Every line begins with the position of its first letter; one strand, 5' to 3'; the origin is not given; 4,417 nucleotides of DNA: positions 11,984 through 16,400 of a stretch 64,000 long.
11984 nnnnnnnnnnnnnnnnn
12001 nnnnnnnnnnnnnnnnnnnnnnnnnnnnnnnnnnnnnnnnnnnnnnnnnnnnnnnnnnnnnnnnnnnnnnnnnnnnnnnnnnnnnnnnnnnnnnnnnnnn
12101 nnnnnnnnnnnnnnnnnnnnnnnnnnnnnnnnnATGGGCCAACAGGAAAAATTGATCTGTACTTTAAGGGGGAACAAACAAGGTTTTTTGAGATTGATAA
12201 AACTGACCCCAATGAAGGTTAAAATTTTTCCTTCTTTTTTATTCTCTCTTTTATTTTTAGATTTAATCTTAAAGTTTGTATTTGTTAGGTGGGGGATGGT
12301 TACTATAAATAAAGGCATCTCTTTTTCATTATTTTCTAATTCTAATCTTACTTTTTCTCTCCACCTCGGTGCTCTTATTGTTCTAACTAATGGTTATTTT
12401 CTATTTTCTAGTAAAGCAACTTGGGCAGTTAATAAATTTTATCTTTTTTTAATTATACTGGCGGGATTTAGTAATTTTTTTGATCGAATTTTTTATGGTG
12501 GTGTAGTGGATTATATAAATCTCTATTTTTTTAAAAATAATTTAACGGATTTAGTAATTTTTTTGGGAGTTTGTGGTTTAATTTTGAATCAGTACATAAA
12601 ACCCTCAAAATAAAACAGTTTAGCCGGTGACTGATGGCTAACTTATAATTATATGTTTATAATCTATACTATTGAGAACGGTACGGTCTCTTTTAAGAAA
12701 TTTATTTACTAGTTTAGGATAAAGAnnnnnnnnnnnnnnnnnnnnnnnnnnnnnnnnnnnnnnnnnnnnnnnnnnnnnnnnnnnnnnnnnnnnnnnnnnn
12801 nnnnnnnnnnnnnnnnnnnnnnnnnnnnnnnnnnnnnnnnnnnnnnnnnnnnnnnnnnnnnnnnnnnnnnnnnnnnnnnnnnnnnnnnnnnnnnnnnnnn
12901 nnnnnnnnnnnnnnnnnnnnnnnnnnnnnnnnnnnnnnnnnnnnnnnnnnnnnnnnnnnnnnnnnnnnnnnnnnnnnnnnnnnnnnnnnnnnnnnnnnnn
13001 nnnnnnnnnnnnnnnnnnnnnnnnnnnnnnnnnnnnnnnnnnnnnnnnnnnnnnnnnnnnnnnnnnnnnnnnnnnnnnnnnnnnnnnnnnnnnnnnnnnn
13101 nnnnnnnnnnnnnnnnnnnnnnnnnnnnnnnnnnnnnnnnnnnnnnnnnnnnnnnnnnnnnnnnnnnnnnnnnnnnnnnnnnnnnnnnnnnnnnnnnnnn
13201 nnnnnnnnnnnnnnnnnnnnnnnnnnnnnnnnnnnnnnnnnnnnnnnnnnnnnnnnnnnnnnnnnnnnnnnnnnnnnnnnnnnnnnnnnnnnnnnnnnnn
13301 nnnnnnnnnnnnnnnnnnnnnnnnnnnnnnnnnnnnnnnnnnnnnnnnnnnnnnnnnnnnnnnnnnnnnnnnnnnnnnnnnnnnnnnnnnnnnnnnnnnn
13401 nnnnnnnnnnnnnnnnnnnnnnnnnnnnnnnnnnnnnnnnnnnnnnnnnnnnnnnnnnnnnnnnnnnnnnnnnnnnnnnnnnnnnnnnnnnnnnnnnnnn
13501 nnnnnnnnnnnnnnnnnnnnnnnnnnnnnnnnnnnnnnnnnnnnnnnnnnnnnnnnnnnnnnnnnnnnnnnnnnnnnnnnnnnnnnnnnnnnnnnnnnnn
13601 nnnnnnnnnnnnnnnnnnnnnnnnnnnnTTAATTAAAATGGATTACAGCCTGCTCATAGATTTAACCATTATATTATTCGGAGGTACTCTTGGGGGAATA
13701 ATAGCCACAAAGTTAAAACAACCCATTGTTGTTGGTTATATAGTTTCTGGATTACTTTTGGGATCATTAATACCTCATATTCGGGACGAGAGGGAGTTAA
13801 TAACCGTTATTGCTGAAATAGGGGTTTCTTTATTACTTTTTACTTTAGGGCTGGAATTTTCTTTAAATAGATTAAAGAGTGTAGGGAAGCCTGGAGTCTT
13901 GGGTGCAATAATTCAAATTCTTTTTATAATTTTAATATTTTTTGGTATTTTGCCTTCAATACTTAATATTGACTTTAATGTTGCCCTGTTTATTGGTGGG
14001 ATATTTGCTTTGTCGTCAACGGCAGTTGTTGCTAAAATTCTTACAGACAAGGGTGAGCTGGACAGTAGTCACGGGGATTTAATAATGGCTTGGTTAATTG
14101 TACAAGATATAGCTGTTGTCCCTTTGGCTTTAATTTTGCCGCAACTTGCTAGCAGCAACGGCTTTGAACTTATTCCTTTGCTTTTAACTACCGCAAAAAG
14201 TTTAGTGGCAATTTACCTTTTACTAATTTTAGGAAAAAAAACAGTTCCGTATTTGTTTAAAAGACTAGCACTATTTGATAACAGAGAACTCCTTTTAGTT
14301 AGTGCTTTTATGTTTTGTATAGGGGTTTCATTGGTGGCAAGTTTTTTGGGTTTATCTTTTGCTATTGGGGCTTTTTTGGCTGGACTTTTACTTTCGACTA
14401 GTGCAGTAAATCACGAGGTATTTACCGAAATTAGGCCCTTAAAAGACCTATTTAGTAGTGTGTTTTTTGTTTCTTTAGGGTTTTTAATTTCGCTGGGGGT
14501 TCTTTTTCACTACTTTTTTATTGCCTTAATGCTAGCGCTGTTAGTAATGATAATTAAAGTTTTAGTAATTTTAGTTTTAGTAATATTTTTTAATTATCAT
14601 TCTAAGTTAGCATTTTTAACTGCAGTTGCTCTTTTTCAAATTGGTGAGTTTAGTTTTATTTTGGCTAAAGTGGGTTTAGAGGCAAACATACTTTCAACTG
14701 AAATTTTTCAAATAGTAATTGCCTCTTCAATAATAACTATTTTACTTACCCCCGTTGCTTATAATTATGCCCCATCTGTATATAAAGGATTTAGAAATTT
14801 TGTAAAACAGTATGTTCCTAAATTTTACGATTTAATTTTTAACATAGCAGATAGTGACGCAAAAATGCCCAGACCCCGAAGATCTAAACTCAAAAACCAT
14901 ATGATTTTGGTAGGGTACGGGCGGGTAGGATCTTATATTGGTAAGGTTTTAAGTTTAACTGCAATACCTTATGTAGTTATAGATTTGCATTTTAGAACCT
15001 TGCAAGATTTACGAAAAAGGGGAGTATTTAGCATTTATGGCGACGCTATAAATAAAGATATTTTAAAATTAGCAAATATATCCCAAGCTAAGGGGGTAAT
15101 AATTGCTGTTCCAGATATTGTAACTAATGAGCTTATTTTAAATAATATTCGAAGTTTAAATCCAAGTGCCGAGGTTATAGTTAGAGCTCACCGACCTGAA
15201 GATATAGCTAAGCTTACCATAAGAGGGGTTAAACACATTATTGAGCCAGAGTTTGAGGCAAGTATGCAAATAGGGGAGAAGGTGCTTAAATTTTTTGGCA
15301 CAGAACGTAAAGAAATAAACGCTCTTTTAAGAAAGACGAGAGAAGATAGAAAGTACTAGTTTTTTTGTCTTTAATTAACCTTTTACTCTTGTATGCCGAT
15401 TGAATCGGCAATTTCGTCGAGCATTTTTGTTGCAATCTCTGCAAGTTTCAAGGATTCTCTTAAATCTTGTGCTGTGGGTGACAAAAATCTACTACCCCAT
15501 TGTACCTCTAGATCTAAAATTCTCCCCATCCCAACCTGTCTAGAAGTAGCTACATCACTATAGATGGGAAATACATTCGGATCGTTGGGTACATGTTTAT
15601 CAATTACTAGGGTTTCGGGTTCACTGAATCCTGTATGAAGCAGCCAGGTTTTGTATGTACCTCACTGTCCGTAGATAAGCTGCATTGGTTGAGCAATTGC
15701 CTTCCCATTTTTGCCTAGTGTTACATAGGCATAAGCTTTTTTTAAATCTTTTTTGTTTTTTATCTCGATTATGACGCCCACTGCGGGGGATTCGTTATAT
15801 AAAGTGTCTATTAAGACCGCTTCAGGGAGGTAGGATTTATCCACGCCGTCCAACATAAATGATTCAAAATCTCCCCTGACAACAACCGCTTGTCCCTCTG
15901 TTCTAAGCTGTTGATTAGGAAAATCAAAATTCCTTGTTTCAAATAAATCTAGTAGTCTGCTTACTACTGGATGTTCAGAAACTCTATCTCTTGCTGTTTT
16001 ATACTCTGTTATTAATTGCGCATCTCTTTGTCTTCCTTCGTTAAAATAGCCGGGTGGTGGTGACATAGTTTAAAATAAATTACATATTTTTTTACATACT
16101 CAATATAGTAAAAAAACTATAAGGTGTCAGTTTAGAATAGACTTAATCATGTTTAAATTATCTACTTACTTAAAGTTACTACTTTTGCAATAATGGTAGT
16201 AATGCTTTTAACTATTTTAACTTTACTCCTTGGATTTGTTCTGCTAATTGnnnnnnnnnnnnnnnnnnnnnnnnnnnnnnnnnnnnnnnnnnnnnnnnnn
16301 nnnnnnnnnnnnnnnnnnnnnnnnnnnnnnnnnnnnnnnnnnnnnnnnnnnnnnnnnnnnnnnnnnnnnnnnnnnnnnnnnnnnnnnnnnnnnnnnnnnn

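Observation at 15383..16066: Foreign-composition gene with an in-frame TGA followed by 92 in-frame sense codons (nonsense mutation, recoding, or origin from a UGA-recoded donor)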

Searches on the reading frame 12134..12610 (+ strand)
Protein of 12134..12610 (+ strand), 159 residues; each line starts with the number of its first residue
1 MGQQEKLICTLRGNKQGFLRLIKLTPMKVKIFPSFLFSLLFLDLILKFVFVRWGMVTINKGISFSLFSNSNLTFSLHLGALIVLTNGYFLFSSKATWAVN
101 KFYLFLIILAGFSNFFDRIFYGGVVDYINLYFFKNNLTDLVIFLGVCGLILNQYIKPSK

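Call 67: search_protein_families(library=pfam, proteins=[window:12134-12610:+], max_evalue=0.001)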
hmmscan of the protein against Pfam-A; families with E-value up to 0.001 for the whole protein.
window:12134-12610:+ (159 aa): 1 family
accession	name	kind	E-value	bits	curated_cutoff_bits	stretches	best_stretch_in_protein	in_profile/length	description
PF01252.23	Peptidase_A8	-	3.9e-12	47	25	1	57-152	38-139/142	Signal peptidase (SPase) II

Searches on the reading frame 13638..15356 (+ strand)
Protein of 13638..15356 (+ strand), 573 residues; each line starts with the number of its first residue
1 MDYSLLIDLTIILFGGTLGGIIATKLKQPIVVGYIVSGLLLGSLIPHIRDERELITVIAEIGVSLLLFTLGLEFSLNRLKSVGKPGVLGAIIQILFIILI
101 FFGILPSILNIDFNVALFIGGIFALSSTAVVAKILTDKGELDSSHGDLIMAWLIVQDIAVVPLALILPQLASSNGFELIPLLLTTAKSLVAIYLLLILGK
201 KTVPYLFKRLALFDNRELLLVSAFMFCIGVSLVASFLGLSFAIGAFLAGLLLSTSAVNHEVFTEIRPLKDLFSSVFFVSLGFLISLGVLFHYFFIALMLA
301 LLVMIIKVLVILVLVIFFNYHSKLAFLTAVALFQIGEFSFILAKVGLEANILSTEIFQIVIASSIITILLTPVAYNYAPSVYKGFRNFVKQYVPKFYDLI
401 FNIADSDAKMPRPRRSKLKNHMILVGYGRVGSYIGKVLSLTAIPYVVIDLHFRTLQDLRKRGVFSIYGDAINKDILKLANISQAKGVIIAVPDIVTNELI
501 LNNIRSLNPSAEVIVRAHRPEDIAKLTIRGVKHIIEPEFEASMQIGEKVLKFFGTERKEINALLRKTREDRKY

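Call 25: find_related_loci(query=window:13638-15356:+, collection=genome_contigs, flank=6000)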
Query window:13638-15356:+ (573 aa) in genome_contigs; peptide patterns used: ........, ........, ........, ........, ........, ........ (x = any residue, [..] = any of these).
50 stretches matched a pattern, but none encodes a relative of the query by tblastn (E <= 1e-3).

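Call 33: find_homologous_proteins(query=window:13638-15356:+, max_evalue=1e-30)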
Query window:13638-15356:+ (573 aa): 5353 proteins with E <= 1e-30 among 8000 candidates; the best 120 are listed.
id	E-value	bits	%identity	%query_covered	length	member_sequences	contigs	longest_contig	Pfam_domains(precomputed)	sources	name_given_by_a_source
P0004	4.1e-294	994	82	100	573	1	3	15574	PF00999.27,PF02254.25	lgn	-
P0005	6.6e-285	964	79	100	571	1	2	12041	PF00999.27,PF02254.25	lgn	-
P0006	5.9e-284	961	79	100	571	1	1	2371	PF00999.27,PF02254.25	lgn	-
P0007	1.2e-281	953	78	100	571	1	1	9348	PF00999.27,PF02254.25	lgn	-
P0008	3.0e-227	774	61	100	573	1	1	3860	PF00999.27,PF02254.25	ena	-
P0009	9.7e-227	772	61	100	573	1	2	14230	PF00999.27,PF02254.25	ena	-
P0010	1.5e-226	771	61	100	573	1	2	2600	PF00999.27,PF02254.25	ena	-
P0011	1.3e-225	768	99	64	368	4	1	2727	PF00999.27,PF02254.25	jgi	-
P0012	2.8e-225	767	60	100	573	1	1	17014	PF00999.27,PF02254.25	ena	-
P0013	1.8e-222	758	61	100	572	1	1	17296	PF00999.27,PF02254.25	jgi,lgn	jgi:CPA2 family monovalent cation:H+ antiporter-2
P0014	9.4e-221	752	60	99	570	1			PF00999.27,PF02254.25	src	-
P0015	2.7e-217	741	60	100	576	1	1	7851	PF00999.27,PF02254.25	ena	-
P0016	4.9e-213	727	59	100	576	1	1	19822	PF00999.27,PF02254.25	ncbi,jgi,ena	-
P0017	1.1e-211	722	57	98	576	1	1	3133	PF00999.27,PF02254.25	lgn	-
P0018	1.2e-211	722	58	100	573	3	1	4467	PF00999.27,PF02254.25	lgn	-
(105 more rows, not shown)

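Call 34: find_encoding_contigs(protein=P0004, flank=6000, max_places=3)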
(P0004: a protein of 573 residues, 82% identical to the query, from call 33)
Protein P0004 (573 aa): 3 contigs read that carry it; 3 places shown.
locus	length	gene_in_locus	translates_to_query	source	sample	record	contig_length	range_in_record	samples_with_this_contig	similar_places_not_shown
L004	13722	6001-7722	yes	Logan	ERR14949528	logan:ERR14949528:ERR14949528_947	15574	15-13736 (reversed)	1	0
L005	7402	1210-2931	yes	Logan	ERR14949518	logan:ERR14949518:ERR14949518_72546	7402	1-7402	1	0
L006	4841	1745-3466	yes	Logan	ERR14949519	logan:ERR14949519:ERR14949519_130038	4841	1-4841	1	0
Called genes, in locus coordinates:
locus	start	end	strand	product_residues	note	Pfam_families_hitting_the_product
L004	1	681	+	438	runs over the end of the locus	PF00772:DnaB, PF13481:AAA_25, PF03796:DnaB_C, PF06745:ATPase (weak)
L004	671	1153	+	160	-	PF01252:Peptidase_A8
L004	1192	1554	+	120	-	-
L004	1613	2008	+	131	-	PF03928:HbpS-like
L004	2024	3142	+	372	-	-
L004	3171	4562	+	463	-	PF01590:GAF (faint), PF13185:GAF_2, PF00512:HisKA, PF02518:HATPase_c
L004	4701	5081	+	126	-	PF00072:Response_reg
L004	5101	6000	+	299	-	PF00849:PseudoU_synth_2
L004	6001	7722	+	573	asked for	PF00999:Na_H_Exchanger, PF02254:TrkA_N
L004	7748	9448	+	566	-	PF00999:Na_H_Exchanger, PF02254:TrkA_N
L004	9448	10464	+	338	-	PF01699:Na_Ca_ex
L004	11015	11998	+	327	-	PF00318:Ribosomal_S2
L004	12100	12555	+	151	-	PF00889:EF_TS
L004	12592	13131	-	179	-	-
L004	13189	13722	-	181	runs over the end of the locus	?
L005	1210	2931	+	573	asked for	PF00999:Na_H_Exchanger, PF02254:TrkA_N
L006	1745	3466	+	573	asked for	PF00999:Na_H_Exchanger, PF02254:TrkA_N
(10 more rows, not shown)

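Call 35: find_encoding_contigs(protein=P0005, flank=6000, max_places=3)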
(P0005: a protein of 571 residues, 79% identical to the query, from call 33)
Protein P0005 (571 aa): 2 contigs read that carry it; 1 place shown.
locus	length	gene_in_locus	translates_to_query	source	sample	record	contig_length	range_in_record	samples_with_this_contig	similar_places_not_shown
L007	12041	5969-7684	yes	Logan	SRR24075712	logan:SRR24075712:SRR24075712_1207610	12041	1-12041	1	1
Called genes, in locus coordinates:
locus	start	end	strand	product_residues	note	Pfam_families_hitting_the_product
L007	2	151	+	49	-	?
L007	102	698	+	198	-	PF09997:DUF2238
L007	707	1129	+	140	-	PF01252:Peptidase_A8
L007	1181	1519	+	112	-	-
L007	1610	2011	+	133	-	PF03928:HbpS-like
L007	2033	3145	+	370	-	-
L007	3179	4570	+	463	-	PF13185:GAF_2 (weak), PF00512:HisKA, PF02518:HATPase_c, PF13581:HATPase_c_2 (faint)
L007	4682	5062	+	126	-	PF00072:Response_reg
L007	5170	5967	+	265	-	PF00849:PseudoU_synth_2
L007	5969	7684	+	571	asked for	PF00999:Na_H_Exchanger, PF02254:TrkA_N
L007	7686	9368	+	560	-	PF00999:Na_H_Exchanger, PF02254:TrkA_N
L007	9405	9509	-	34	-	-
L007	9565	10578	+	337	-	PF01699:Na_Ca_ex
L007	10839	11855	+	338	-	PF00318:Ribosomal_S2, PF03118:RNA_pol_A_CTD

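Call 36: find_encoding_contigs(protein=P0007, flank=6000, max_places=3)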
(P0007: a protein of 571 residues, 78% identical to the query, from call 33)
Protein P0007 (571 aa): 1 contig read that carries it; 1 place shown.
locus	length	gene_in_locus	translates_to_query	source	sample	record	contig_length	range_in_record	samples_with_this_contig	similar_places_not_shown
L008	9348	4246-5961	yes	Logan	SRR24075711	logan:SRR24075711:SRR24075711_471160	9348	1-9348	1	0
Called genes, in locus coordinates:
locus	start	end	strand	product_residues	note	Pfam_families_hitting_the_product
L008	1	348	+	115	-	?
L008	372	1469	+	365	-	-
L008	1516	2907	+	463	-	PF00512:HisKA, PF02518:HATPase_c, PF13581:HATPase_c_2 (weak)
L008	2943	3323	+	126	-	PF00072:Response_reg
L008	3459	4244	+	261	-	PF00849:PseudoU_synth_2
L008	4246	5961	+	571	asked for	PF00999:Na_H_Exchanger, PF02254:TrkA_N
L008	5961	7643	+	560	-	PF00999:Na_H_Exchanger, PF02254:TrkA_N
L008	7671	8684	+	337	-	PF01699:Na_Ca_ex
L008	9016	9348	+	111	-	?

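Call 38: find_encoding_contigs(protein=P0012, flank=6000, max_places=2)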
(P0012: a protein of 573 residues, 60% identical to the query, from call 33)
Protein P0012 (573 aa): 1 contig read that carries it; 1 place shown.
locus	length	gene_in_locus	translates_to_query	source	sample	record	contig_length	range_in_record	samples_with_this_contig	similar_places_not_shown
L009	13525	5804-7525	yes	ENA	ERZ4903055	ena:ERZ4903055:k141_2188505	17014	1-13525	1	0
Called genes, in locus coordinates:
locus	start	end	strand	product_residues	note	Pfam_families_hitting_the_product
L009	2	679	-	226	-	?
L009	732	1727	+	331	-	-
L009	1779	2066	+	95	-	-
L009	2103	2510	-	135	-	PF01850:PIN, PF13470:PIN_3 (weak)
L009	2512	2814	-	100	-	PF04014:MazE_antitoxin, PF15937:PrlF_antitoxin (weak)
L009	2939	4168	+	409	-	PF00512:HisKA, PF02518:HATPase_c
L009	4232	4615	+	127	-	PF00072:Response_reg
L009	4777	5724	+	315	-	PF00849:PseudoU_synth_2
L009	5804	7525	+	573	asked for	PF00999:Na_H_Exchanger, PF02254:TrkA_N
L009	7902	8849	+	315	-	PF00318:Ribosomal_S2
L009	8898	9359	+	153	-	PF00889:EF_TS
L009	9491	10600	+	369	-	-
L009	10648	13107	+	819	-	PF26449:DUF8128, PF01935:DUF87 (faint), PF10412:TrwB_AAD_bind (weak)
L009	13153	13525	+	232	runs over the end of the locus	-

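Call 39: find_encoding_contigs(protein=P0013, flank=6000, max_places=2)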
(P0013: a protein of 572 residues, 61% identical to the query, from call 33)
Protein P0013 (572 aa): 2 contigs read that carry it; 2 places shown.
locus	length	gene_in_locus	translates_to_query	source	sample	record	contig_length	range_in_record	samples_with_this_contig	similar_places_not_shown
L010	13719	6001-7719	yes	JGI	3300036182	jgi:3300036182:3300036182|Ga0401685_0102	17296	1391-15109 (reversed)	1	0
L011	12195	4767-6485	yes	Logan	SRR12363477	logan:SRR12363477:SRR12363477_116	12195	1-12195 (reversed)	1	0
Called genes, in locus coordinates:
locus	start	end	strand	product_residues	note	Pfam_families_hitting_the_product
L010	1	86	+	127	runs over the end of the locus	PF00072:Response_reg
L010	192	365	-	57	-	-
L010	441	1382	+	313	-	-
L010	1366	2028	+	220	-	-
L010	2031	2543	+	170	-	PF00293:NUDIX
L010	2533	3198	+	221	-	PF14063:DUF4254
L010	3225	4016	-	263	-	PF01381:HTH_3, PF13560:HTH_31 (weak)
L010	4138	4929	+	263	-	PF01381:HTH_3 (weak), PF13560:HTH_31 (weak)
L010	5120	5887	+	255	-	PF00849:PseudoU_synth_2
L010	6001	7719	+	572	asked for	PF00999:Na_H_Exchanger, PF02254:TrkA_N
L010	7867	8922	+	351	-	PF01699:Na_Ca_ex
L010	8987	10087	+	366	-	-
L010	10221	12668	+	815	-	PF26449:DUF8128, PF12696:TraG-D_C (faint), PF10412:TrwB_AAD_bind (weak)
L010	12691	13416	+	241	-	-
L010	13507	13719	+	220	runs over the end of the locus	PF13414:TPR_11 (faint), PF00515:TPR_1, PF07719:TPR_2 (weak)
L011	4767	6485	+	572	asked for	PF00999:Na_H_Exchanger, PF02254:TrkA_N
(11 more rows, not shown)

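Call 40: find_encoding_contigs(protein=P0016, flank=6000, max_places=2)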
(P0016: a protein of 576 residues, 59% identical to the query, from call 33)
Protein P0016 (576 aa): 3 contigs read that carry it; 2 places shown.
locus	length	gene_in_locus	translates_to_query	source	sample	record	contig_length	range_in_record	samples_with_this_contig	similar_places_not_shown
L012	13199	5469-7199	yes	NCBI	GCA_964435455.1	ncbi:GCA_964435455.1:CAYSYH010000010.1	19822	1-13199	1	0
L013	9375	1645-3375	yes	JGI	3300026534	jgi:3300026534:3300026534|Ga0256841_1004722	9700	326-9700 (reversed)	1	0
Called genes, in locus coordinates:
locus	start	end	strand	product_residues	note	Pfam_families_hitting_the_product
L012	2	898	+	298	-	?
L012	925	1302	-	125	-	PF03928:HbpS-like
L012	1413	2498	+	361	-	-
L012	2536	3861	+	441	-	PF13185:GAF_2 (faint), PF00512:HisKA, PF02518:HATPase_c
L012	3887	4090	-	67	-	-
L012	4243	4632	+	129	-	PF00072:Response_reg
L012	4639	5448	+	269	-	PF00849:PseudoU_synth_2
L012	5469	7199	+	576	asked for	PF00999:Na_H_Exchanger, PF02254:TrkA_N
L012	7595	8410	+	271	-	-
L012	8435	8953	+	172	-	-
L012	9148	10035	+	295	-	PF00318:Ribosomal_S2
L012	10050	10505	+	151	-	PF00889:EF_TS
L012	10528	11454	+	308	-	-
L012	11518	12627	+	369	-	PF13399:LytR_C (weak)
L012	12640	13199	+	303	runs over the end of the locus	PF26449:DUF8128 (weak)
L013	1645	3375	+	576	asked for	PF00999:Na_H_Exchanger, PF02254:TrkA_N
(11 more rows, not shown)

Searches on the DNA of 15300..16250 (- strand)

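Call 45: search_rna_families(source=window, start=15300, end=16250, threshold=evalue, max_evalue=5)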
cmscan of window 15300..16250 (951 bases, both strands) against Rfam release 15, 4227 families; matches with E-value up to 5: 2.
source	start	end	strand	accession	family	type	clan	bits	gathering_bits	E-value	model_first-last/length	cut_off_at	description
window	15509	15583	-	RF03680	mir-9465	Gene; miRNA;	-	21.7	63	0.092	1-74/74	no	mir-9465 microRNA precursor family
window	15545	15567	+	RF01109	SBRMV1_UPD-PKd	Cis-reg;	-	18.2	33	2.1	1-21/21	no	Pseudoknot of upstream pseudoknot domain (UPD) of the 3'UTR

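Call 47: search_dna_similar(query=window:15360-16192:-, collection=phages, mode=distant, max_evalue=0.01)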
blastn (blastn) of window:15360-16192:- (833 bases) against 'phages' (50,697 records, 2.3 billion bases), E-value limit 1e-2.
No match.
